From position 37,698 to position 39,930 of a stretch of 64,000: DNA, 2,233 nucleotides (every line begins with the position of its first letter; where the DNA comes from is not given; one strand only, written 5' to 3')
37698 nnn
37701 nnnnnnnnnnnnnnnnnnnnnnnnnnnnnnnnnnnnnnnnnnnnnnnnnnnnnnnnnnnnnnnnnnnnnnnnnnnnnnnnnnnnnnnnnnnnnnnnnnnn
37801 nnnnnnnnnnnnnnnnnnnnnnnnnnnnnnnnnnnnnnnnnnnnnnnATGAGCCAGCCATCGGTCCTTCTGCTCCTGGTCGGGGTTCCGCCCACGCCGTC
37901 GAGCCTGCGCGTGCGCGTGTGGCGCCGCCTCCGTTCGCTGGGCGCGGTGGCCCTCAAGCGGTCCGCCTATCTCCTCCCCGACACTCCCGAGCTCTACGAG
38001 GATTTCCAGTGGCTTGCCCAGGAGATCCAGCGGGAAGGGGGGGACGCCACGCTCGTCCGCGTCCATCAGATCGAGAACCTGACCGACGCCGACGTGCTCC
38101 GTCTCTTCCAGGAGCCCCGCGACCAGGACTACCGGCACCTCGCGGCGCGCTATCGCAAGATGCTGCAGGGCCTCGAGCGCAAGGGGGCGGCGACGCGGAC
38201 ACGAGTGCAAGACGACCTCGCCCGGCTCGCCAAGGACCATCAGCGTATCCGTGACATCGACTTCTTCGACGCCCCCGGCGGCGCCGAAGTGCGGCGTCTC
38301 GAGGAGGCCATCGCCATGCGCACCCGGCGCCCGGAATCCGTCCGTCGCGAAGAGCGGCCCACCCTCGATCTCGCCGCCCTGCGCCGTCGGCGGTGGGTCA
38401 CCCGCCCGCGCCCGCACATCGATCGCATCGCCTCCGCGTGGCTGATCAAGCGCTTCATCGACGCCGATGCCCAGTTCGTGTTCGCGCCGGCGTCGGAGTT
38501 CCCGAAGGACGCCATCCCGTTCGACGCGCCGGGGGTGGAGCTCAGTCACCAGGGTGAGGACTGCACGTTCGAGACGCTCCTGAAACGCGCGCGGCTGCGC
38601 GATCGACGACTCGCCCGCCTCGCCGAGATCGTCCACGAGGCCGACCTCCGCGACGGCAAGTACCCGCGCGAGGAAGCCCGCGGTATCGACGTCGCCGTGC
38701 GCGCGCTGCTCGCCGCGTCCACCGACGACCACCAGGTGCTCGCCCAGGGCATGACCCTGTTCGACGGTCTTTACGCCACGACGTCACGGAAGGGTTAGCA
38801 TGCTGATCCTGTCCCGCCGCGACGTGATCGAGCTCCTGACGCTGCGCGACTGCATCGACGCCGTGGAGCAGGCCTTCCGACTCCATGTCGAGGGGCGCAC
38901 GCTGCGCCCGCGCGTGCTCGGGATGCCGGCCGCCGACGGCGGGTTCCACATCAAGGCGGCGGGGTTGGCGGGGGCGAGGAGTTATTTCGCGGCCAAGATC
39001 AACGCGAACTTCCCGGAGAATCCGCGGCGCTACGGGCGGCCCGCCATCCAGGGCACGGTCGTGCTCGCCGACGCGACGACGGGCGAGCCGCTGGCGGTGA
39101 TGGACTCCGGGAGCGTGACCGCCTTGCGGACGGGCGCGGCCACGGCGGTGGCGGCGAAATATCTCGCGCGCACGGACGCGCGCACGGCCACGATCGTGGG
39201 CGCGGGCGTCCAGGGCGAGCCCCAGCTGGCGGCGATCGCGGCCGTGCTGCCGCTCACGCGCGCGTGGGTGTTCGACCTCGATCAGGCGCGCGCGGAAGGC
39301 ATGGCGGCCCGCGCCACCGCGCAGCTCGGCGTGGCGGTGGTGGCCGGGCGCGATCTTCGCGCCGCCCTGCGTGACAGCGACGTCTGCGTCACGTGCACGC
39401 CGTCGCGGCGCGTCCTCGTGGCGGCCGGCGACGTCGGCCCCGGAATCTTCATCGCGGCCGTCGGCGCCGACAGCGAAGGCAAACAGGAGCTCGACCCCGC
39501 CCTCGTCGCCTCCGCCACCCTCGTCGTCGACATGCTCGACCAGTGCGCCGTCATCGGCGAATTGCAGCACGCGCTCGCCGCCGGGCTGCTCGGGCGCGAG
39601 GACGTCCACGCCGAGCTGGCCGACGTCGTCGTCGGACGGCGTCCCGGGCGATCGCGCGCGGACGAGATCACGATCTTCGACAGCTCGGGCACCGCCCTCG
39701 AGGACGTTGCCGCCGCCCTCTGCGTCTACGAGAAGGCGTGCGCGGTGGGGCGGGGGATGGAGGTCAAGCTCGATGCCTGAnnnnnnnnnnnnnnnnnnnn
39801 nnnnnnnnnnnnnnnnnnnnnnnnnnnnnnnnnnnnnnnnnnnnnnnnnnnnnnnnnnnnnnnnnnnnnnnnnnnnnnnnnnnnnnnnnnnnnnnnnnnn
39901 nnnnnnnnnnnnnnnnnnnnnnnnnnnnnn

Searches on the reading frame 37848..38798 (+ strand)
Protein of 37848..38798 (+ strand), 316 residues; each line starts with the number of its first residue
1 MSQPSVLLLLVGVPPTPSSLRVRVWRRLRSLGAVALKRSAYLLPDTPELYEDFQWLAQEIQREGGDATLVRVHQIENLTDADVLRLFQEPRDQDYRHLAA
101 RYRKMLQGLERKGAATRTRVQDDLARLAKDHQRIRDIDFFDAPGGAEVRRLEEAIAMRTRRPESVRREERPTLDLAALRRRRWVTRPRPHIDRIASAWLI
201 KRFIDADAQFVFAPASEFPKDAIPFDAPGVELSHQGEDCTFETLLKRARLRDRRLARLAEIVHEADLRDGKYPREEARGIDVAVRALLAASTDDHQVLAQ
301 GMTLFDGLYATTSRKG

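Call 6: search_protein_families(library=pfam, proteins=[window:37848-38798:+], max_evalue=0.01)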
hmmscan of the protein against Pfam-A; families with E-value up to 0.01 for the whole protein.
window:37848-38798:+ (316 aa): 2 families
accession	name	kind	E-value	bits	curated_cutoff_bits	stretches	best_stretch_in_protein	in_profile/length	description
PF09828.14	ChrB_C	-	2.1e-47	161.2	25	1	183-311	1-131/132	ChrB, C-terminal domain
PF20229.3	ChrB_N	-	1.4e-13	51.5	23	1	21-153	1-140/159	Protein ChrB, N-terminal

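Call 8: find_related_loci(query=window:37848-38798:+, collection=genome_contigs, flank=3000)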
Query window:37848-38798:+ (316 aa) in genome_contigs; peptide patterns used: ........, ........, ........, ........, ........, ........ (x = any residue, [..] = any of these).
599 stretches matched a pattern (row limit reached: there are more); 570 encode a relative of the query (tblastn E <= 1e-3); the best 80 are kept; 80 distinct loci.
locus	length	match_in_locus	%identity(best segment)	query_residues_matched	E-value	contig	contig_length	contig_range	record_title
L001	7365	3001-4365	87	4-316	7e-164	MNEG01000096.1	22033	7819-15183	MAG: Candidatus Rokubacteria bacterium 13_1_40CM_68_15 13_1_40cm_scaffold_248, whole genome shotgun sequence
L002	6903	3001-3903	83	18-316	1e-163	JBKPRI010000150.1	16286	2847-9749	MAG: Candidatus Methylomirabilota bacterium isolate GS_EKS_MAG_00053 GS_EKS_000001656038, whole genome shotgun sequence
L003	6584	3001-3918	87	11-316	2e-159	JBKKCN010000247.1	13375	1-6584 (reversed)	MAG: Candidatus Rokuibacteriota bacterium isolate swi_bin.5 k127_1014289, whole genome shotgun sequence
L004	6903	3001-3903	83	16-316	2e-156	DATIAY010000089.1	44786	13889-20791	MAG TPA_asm: Candidatus Methylomirabilota bacterium isolate SMAG_U16276 k141_967538, whole genome shotgun sequence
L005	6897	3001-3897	80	18-316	2e-156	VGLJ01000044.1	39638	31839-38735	MAG: Candidatus Rokuibacteriota bacterium isolate M_DeepCast_50m_m1_133 M_DeepCast_50m_m1_133_Ga0194121_10001485, whole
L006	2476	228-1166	78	1-315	2e-164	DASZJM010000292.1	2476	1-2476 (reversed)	MAG TPA_asm: Candidatus Methylomirabilota bacterium isolate SMAG_U6629 k141_6691067, whole genome shotgun sequence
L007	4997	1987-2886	82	16-315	5e-156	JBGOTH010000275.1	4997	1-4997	MAG: Candidatus Methylomirabilia bacterium isolate OBJ_0618_7090110_167 k141_5340760_length_4997_cov_48.2539, whole geno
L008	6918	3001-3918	83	11-316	2e-153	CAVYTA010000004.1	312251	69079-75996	MAG: uncultured Candidatus Rokubacteria bacterium isolate MFD05567.bin.1.1 genome assembly, contig: contig_44997, whole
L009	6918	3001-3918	82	11-316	5e-152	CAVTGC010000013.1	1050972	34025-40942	MAG: uncultured Candidatus Rokubacteria bacterium isolate MFD09212.bin.1.136 genome assembly, contig: contig_4976, whole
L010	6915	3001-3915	82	11-315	3e-151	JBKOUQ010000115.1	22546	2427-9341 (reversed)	MAG: Candidatus Methylomirabilota bacterium isolate GM_HAYS_MAG_00022 GM_HAYS_000000739002, whole genome shotgun sequenc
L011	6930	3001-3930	81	5-316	2e-149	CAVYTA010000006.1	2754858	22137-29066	MAG: uncultured Candidatus Rokubacteria bacterium isolate MFD05567.bin.1.1 genome assembly, contig: contig_5942, whole g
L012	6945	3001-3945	81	1-315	1e-149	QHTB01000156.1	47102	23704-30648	MAG: Candidatus Rokuibacteriota bacterium isolate AR17 14_0903_12_30cm_scaffold_252_curated, whole genome shotgun sequen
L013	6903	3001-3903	79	14-316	3e-149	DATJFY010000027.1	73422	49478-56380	MAG TPA_asm: Verrucomicrobiia bacterium isolate SMAG_U15472 k141_9283086, whole genome shotgun sequence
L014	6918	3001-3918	81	11-316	7e-149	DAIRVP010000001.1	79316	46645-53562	MAG TPA_asm: Candidatus Rokuibacteriota bacterium isolate CTOTU27893 NODE_12_length_79316_cov_7.111833, whole genome sho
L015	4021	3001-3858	78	30-315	4e-152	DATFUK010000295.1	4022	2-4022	MAG TPA_asm: Candidatus Methylomirabilota bacterium isolate SMAG_U9435 k141_1582007, whole genome shotgun sequence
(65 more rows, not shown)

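Call 21: search_solved_structures(query=window:37848-38798:+, max_evalue=1)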
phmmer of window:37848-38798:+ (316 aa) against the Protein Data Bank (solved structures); distinct sequences matched with E-value up to 1: 4.
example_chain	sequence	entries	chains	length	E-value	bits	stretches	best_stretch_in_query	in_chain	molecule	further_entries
6een_D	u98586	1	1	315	0.00011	24.7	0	56-113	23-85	Designer Pentatricopeptide Protein dPPR10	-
6een_B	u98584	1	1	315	0.003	20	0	82-155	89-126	Designer Pentatricopeptide Protein dPPR10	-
6een_C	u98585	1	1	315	0.0033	19.8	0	82-114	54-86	Designer Pentatricopeptide Protein dPPR10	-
4ozs_A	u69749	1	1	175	0.12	14.7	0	82-114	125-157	Alpha solenoid protein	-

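Call 22: search_dna_similar(query=window:37848-38798:+, collection=plasmids, mode=protein, max_rows=40, rows=spread)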
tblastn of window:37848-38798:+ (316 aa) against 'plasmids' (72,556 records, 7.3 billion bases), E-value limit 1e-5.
Records with a match: 585; places in all: 755; records where one place covers at least 80% of the query: 454.
Best place of each record, by identity: <60% 585.
By first word of the organism name: Klebsiella 128; Ralstonia 114; Enterobacter 51; Acinetobacter 29; Sinorhizobium 24; Sphingobium 23; Pseudomonas 20; Burkholderia 16; Ensifer 12; Rhizobium 10; and 65 more.
By predicted mobility (MOB-suite, as given by PLSDB): conjugative 218; non-mobilizable 190; mobilizable 177.
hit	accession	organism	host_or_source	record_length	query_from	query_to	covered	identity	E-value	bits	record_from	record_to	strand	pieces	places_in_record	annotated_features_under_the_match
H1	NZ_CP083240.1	Ancylobacter polymorphus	activated sludge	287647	32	309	88%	40.8%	9e-34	138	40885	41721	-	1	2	chromate resistance protein ChrB domain-containing protein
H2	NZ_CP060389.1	Sphingobium sp. KCTC 72723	single cell,Antarctic soil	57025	32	315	90%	36.6%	3e-24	110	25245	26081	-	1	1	chromate resistance protein ChrB domain-containing protein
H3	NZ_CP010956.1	Sphingobium sp. YBL2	cell culture,soil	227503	32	315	90%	34.8%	5e-28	121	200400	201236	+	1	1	chromate resistance protein ChrB domain-containing protein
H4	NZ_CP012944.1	Ralstonia solanacearum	Cucumis sativus,cell culture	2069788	32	315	90%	34.6%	4e-13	77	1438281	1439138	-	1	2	none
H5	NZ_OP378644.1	Klebsiella michiganensis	-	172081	32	311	89%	34.4%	3e-18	93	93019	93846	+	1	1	chromate resistance protein ChrB domain-containing protein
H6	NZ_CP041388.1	Raoultella ornithinolytica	whole organism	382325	32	311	89%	34.4%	3e-18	93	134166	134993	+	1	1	chromate resistance protein ChrB domain-containing protein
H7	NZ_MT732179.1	Pseudomonas aeruginosa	-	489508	32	311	89%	33.8%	7e-16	86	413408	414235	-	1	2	chromate resistance protein ChrB domain-containing protein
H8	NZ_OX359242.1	Alteromonas macleodii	-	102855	32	315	90%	32.9%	6e-17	89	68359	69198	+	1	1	chromate resistance protein ChrB domain-containing protein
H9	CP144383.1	Ralstonia solanacearum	tobacco,whole organism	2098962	32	315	90%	32.6%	3e-9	66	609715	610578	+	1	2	chromate resistance protein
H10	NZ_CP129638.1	Enterobacter hormaechei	Homo sapiens,Leg pus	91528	32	311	89%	33.0%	3e-18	93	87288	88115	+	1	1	chromate resistance protein ChrB domain-containing protein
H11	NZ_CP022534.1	Enterobacter hormaechei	Homo sapiens,endotracheal tube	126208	32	311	89%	33.0%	3e-18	93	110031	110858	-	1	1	chromate resistance protein ChrB domain-containing protein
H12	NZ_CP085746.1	Enterobacter hormaechei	Homo sapiens,tracheal aspirate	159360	32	311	89%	33.0%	3e-18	93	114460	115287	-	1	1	chromate resistance protein ChrB domain-containing protein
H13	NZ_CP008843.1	Klebsiella michiganensis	soil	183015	32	311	89%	33.0%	3e-18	93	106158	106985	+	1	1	chromate resistance protein ChrB domain-containing protein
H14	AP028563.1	Serratia marcescens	Homo sapiens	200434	32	311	89%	33.0%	3e-18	93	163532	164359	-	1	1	chromate resistance protein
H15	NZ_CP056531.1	Klebsiella pneumoniae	culture,Freshwater sample from ...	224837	32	311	89%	33.0%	3e-18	93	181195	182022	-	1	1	chromate resistance protein ChrB domain-containing protein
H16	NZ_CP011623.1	Klebsiella pneumoniae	Homo sapiens,urine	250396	32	311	89%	33.0%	3e-18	93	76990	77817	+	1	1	chromate resistance protein ChrB domain-containing protein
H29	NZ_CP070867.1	Acinetobacter johnsonii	Bigeye tuna,cell culture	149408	32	315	90%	30.8%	2e-16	87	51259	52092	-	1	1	chromate resistance protein ChrB domain-containing protein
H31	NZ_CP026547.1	Cupriavidus metallidurans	single cell,soil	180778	32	315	90%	29.7%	8e-7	58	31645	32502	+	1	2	chromate resistance protein ChrB domain-containing protein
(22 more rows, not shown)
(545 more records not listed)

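Call 23: get_annotated_region(hit=H31, flank=1200)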
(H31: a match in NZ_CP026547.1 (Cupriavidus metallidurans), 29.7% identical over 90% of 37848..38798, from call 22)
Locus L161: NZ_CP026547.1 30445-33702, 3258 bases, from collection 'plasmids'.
description: Cupriavidus metallidurans strain Ni-2 plasmid unnamed3
organism: Cupriavidus metallidurans (NCBI taxid 119219)
taxonomy: Bacteria; Pseudomonadota; Betaproteobacteria; Burkholderiales; Burkholderiaceae; Cupriavidus; Cupriavidus metallidurans
host: -; source: single cell,soil; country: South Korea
typing (MOB-suite, as given by PLSDB): mobilizable; relaxase MOBP
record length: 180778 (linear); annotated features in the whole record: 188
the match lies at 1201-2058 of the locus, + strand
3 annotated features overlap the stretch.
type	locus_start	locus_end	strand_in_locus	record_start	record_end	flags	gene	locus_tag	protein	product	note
CDS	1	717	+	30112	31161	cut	-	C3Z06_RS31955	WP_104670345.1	ABC transporter ATP-binding protein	-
CDS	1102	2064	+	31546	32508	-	-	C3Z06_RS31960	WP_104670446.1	chromate resistance protein ChrB domain-containing protein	-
CDS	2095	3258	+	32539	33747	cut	-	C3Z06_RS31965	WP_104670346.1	chromate transporter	-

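Call 24: get_annotated_region(hit=H16, flank=1200)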
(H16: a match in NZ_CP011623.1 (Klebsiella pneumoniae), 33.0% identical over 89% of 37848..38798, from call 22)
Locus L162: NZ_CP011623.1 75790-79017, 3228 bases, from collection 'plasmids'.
description: Klebsiella pneumoniae strain CAV1344 plasmid pCAV1344-250, complete sequence
organism: Klebsiella pneumoniae (NCBI taxid 573)
taxonomy: Bacteria; Pseudomonadota; Gammaproteobacteria; Enterobacterales; Enterobacteriaceae; Klebsiella; Klebsiella pneumoniae
host: -; source: Homo sapiens,urine; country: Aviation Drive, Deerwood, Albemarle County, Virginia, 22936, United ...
typing (MOB-suite, as given by PLSDB): conjugative; replicon IncFIB,IncFII,rep_cluster_2183; relaxase MOBF,MOBF; mating-pair formation MPF_F
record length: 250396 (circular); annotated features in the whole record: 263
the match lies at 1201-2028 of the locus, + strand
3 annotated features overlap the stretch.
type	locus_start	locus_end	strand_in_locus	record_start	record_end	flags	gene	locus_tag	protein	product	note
CDS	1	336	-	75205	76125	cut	-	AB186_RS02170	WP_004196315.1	methyltransferase domain-containing protein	-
CDS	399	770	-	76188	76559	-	-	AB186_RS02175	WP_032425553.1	hypothetical protein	-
CDS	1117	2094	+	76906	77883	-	-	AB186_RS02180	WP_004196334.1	chromate resistance protein ChrB domain-containing protein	-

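Call 25: get_annotated_region(hit=H1, flank=1200)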
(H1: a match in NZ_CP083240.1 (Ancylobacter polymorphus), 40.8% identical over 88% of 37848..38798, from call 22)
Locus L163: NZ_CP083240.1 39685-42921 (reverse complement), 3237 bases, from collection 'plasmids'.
description: Ancylobacter polymorphus strain ZM13 plasmid pA, complete sequence
organism: Ancylobacter polymorphus (NCBI taxid 223390)
taxonomy: Bacteria; Pseudomonadota; Alphaproteobacteria; Hyphomicrobiales; Xanthobacteraceae; Ancylobacter; Ancylobacter polymorphus
host: -; source: activated sludge; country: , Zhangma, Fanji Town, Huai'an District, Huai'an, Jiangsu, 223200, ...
typing (MOB-suite, as given by PLSDB): conjugative; replicon rep_cluster_1420; relaxase MOBQ; mating-pair formation MPF_T
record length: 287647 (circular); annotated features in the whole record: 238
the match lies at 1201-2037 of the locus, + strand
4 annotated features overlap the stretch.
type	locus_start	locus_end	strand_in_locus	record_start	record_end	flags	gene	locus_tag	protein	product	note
CDS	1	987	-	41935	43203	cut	-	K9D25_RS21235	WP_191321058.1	chromate transporter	-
CDS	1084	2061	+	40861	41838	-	-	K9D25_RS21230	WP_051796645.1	chromate resistance protein ChrB domain-containing protein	-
CDS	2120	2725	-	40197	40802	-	-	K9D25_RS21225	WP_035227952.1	recombinase family protein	GO:0006310 - DNA recombination [Evidence IEA]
CDS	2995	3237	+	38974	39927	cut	-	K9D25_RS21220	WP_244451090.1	DUF1403 family protein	-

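Call 26: get_annotated_region(hit=H3, flank=1200)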
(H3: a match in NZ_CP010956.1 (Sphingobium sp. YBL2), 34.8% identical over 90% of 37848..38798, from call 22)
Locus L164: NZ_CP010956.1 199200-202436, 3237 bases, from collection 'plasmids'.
description: Sphingobium sp. YBL2 plasmid 2pYBL2-2, complete sequence
organism: Sphingobium sp. YBL2 (NCBI taxid 484429)
taxonomy: Bacteria; Pseudomonadota; Alphaproteobacteria; Sphingomonadales; Sphingomonadaceae; Sphingobium; Sphingobium sp. YBL2
host: -; source: cell culture,soil; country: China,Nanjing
typing (MOB-suite, as given by PLSDB): conjugative; replicon rep_cluster_647; relaxase MOBP; mating-pair formation MPF_T
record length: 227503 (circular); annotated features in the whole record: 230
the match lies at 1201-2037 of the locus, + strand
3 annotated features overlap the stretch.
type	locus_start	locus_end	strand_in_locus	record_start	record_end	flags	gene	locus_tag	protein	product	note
CDS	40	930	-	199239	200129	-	-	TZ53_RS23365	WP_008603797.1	DUF1259 domain-containing protein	-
CDS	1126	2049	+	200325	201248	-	-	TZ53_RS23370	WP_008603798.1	chromate resistance protein ChrB domain-containing protein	-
CDS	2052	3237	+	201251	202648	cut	chrA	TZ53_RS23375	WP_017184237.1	chromate efflux transporter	GO:0015703 - chromate transport [Evidence IEA]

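Call 27: get_annotated_region(hit=H29, flank=1200)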
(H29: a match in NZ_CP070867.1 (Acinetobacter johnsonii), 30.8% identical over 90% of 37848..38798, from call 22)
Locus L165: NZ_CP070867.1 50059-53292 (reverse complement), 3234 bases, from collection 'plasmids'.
description: Acinetobacter johnsonii strain XY27 plasmid plas1, complete sequence
organism: Acinetobacter johnsonii (NCBI taxid 40214)
taxonomy: Bacteria; Pseudomonadota; Gammaproteobacteria; Moraxellales; Moraxellaceae; Acinetobacter; Acinetobacter johnsonii
host: -; source: Bigeye tuna,cell culture; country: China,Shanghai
typing (MOB-suite, as given by PLSDB): mobilizable; replicon rep_cluster_639; relaxase MOBP,MOBP,MOBP
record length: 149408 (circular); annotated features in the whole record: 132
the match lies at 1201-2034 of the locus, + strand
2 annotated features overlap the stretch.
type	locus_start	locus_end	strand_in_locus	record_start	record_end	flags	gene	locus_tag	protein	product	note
CDS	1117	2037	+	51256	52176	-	-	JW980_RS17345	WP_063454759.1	chromate resistance protein ChrB domain-containing protein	-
CDS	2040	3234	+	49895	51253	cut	chrA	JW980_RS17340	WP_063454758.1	chromate efflux transporter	GO:0015703 - chromate transport [Evidence IEA]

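Call 28: get_annotated_region(hit=H7, flank=1200)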
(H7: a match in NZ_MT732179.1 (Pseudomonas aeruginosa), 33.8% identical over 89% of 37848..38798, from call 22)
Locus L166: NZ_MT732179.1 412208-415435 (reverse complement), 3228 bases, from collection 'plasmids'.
description: Pseudomonas aeruginosa strain NMI804/03 plasmid pPUV-1, complete sequence
organism: Pseudomonas aeruginosa (NCBI taxid 287)
taxonomy: Bacteria; Pseudomonadota; Gammaproteobacteria; Pseudomonadales; Pseudomonadaceae; Pseudomonas; Pseudomonas aeruginosa
host: -; source: -; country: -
typing (MOB-suite, as given by PLSDB): conjugative; replicon IncP,rep_cluster_1115; relaxase MOBP; mating-pair formation MPF_T
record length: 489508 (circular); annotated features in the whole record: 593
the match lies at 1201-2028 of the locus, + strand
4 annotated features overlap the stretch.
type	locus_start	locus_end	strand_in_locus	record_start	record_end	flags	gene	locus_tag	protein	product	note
CDS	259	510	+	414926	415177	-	-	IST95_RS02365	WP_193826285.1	hypothetical protein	-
CDS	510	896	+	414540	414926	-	-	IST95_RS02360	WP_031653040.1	antitoxin Xre/MbcA/ParS toxin-binding domain-containing protein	-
CDS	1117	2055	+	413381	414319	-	-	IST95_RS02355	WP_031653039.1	chromate resistance protein ChrB domain-containing protein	-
CDS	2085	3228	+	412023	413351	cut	chrA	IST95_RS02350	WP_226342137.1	chromate efflux transporter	GO:0015703 - chromate transport [Evidence IEA]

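Call 42: find_homologous_proteins(query=window:37848-38798:+, max_evalue=1e-10)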
Query window:37848-38798:+ (316 aa): 5810 proteins with E <= 1e-10 among 8000 candidates; the best 120 are listed.
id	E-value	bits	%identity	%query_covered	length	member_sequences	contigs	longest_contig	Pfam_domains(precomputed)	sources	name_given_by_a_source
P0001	4.6e-202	688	100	100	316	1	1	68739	PF20229.4,PF09828.15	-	-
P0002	2.5e-188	643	93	100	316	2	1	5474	PF20229.4,PF09828.15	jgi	jgi:hypothetical protein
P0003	4.8e-186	635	92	100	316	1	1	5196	PF20229.4,PF09828.15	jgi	jgi:hypothetical protein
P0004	4.3e-183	625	91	100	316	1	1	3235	PF20229.4,PF09828.15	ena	-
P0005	1.0e-181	621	90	100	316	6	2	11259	PF20229.4,PF09828.15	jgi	-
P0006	6.4e-176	602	87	99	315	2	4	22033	PF20229.4,PF09828.15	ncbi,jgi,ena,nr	ncbi:MAG: hypothetical protein AUH30_11805 [Candidatus Rokubacteria bacterium 13_1_40CM_68_15]|nr:MA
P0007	7.3e-176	602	87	99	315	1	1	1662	PF20229.4,PF09828.15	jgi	-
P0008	3.7e-175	599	88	98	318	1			PF20229.4,PF09828.15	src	-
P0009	7.4e-175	598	87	97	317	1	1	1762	PF20229.4,PF09828.15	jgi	jgi:hypothetical protein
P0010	2.2e-174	597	87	97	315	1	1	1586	PF20229.4,PF09828.15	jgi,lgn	jgi:hypothetical protein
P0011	2.7e-174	596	87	97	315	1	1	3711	PF20229.4,PF09828.15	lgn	-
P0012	3.7e-174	596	86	100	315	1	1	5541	PF20229.4,PF09828.15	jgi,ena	-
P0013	1.0e-173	595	86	97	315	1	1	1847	PF20229.4,PF09828.15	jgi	jgi:hypothetical protein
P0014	1.2e-173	594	86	100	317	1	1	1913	PF20229.4,PF09828.15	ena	-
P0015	1.6e-173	594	85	99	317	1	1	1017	PF20229.4,PF09828.15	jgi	jgi:hypothetical protein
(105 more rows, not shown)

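Call 51: predict_structure(alignment_id=A1)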
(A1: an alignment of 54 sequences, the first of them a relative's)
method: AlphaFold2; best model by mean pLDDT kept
length: 316 residues; sequences in the alignment: 54
mean_pLDDT: 80.6   pTM: 0.47
mean pLDDT of the five models: 80.6, 76.8, 74.4, 71.6, 62.0
residues with pLDDT >= 90: 83; 70-90: 179; 50-70: 34; < 50: 20
segments of 3 or more residues with pLDDT < 50: 162-171, 228-231
pLDDT, mean of each block of 10 residues (from residue 1): 65 62 83 80 83 86 84 74 84 92 85 61 87 87 86 80 42 71 90 93 92 87 69 62 86 89 80 83 94 96 93 70
secondary structure, 60 per line:
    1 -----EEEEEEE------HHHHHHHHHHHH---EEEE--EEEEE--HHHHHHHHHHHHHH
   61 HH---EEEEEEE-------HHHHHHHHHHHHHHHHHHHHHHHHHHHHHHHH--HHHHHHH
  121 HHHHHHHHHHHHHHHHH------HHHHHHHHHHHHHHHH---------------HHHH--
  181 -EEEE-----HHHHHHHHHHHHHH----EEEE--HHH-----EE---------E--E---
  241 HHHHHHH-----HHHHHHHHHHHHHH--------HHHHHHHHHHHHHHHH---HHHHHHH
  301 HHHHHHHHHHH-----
elements in order: E6-12 H19-30 E34-37 E40-44 H47-62 E66-72 H80-111 H114-137 H144-159 H175-178 E182-185 H191-204 E209-212 H241-247 H253-266 H275-290 H294-311

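Call 53: fold_search(model_id=the predicted structure, library=pdb)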
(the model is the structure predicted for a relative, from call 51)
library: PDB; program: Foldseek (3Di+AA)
matches with E <= 10: 569; with E <= 0.001: 0
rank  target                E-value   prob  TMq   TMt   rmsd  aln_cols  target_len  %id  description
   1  7f84_A                7.9e-03  1.00  0.20  0.60   3.6        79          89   11  Crystal structure of CRISPR-associated Cas2c of Leptospira interrogans (released 2022-07-06)
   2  3exc                  9.9e-03  1.00  0.18  0.66   2.5        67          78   18  Structure of the RNA'se SSO8090 from Sulfolobus solfataricus (released 2008-11-11)
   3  2ivy                  1.4e-02  1.00  0.19  0.64   2.8        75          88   17  Crystal structure of hypothetical protein sso1404 from Sulfolobus solfataricus P2 (released 2006-06-28)
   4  4es3                  2.5e-02  1.00  0.21  0.70   3.4        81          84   10  Double-stranded Endonuclease Activity in B. halodurans Clustered Regularly Interspaced Short Palindromic Repeats (CRISPR (released 2012-08-22)
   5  1zpw                  2.7e-02  1.00  0.20  0.68   3.2        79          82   20  Crystal structure of a hypothetical protein TT1823 from Thermus thermophilus (released 2005-11-18)
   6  4qr0_A                2.7e-02  1.00  0.20  0.66   3.7        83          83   16  Crystal structure of Streptococcus pyogenes Cas2 at pH 5.6 (released 2014-11-26)
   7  4qr0_B                3.0e-02  1.00  0.18  0.53   3.8        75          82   16  Crystal structure of Streptococcus pyogenes Cas2 at pH 5.6 (released 2014-11-26)
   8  5g4d                  3.3e-02  1.00  0.21  0.71   3.0        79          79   10  Crystal structure of the Cas2 in T.onnurineus (released 2016-07-27)
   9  4es1                  3.7e-02  1.00  0.22  0.64   3.0        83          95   10  Double-stranded Endonuclease Activity in B. halodurans Clustered Regularly Interspaced Short Palindromic Repeats (CRISPR (released 2012-08-22)
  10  5h1o_B                4.2e-02  1.00  0.18  0.57   3.7        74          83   20  CRISPR-associated protein (released 2017-10-18)
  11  8d3l_E                4.6e-02  1.00  0.20  0.56   3.5        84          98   14  Type I-C Cas4-Cas1-Cas2 complex bound to a PAM/PAM prespacer (released 2022-11-02)
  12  5h1o_A                4.9e-02  1.00  0.20  0.63   3.5        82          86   11  CRISPR-associated protein (released 2017-10-18)
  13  4es2                  5.2e-02  1.00  0.20  0.66   3.6        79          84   13  Double-stranded Endonuclease Activity in B. halodurans Clustered Regularly Interspaced Short Palindromic Repeats (CRISPR (released 2012-08-22)
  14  5zyf_D                5.5e-02  1.00  0.19  0.62   2.8        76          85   16  Crystal structure of Streptococcus pyogenes type II-A Cas2 (released 2018-08-15)
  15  3oq2_B                6.1e-02  1.00  0.21  0.57   3.2        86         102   13  Structure of a CRISPR associated protein Cas2 from Desulfovibrio vulgaris (released 2010-12-22)
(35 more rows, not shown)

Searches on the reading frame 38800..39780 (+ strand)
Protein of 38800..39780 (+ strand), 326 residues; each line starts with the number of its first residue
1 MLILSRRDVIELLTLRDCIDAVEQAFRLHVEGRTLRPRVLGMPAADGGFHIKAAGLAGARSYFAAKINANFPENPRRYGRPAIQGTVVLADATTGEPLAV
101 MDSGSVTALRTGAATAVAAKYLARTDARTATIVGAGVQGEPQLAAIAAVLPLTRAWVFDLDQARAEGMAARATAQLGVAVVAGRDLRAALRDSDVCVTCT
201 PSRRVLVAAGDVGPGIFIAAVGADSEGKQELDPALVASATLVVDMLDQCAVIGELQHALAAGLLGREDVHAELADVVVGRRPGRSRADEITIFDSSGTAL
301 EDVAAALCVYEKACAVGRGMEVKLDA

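Call 6: search_protein_families(library=pfam, proteins=[window:38800-39780:+], max_evalue=0.01)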
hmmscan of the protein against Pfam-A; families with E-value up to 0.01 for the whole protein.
window:38800-39780:+ (326 aa): 2 families
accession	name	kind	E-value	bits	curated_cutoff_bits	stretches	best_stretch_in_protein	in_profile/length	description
PF02423.21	OCD_Mu_crystall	-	1.6e-72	244.6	24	1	3-314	5-311/314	Ornithine cyclodeaminase/mu-crystallin family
PF01488.26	Shikimate_DH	-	0.0011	19.5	24.3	1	118-212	3-95/138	Shikimate / quinate 5-dehydrogenase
